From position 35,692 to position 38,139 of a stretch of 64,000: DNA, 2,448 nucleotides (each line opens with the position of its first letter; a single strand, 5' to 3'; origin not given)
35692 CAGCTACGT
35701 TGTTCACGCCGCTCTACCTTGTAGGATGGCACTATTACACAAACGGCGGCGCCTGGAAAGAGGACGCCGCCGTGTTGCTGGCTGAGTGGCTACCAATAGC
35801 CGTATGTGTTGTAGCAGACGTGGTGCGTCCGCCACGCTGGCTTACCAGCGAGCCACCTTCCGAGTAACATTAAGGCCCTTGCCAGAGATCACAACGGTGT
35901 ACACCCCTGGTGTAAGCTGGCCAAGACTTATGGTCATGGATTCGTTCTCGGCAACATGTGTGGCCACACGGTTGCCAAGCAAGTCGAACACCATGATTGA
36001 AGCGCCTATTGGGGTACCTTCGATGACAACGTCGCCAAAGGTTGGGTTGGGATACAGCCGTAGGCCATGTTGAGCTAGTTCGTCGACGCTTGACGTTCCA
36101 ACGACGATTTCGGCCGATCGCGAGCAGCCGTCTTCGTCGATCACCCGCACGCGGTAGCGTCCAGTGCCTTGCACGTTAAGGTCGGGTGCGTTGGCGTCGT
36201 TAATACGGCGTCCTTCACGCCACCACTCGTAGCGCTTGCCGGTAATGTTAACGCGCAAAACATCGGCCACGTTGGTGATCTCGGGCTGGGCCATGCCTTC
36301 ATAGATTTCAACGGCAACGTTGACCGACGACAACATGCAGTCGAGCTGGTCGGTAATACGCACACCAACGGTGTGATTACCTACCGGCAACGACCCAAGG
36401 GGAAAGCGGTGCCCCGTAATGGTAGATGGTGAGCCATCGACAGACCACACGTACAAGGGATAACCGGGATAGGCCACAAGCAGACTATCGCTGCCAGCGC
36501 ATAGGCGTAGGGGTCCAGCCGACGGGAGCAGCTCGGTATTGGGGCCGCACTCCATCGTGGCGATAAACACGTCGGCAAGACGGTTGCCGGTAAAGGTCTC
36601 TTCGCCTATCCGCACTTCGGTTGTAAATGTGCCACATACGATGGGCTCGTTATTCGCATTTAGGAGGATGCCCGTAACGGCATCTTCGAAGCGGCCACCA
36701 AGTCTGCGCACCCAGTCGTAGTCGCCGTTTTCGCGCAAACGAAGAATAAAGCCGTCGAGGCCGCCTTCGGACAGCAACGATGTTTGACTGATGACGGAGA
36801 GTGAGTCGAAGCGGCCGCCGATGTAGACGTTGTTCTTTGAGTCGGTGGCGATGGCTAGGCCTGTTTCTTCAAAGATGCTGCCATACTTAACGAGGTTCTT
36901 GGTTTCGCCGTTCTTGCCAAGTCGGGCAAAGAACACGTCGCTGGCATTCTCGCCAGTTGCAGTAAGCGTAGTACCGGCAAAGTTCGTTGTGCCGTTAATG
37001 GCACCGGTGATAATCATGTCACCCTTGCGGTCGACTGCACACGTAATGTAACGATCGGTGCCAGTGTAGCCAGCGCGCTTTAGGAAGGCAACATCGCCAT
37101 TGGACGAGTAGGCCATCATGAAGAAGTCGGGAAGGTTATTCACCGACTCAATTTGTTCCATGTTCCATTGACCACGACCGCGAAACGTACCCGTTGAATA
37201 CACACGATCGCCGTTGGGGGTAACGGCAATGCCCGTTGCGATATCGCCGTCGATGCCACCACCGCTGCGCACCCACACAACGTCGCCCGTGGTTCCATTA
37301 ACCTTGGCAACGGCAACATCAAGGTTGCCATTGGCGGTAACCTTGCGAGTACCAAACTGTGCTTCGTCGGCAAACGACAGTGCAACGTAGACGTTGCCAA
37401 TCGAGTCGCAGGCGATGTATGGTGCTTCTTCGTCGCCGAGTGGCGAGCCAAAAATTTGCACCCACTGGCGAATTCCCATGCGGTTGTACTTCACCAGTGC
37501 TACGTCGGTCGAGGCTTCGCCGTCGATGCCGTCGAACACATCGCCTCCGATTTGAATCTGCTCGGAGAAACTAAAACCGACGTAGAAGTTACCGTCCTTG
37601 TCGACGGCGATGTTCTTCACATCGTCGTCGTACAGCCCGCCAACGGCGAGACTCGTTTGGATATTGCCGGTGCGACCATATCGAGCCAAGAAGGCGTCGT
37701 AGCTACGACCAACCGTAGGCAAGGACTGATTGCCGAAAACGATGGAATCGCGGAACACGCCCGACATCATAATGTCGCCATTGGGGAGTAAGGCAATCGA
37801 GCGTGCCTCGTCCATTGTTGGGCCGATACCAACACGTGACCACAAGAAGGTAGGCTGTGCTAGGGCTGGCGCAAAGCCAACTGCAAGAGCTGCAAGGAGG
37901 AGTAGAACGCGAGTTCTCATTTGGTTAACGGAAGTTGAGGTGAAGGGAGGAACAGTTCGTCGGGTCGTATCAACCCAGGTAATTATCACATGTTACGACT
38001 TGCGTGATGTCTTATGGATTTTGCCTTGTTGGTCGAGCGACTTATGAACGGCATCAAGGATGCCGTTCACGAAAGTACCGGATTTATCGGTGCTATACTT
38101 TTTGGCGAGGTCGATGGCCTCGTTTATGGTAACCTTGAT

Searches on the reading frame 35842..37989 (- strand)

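Call 76: search_protein_families(library=pfam, proteins=[window:35842-37989:-], max_evalue=0.00001)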
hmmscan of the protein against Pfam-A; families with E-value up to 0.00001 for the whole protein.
window:35842-37989:- (715 aa): 1 family
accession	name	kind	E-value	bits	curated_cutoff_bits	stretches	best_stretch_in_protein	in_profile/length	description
PF18962.6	Por_Secre_tail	-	2.4e-08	34.6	27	1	645-712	1-73/75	Secretion system C-terminal sorting domain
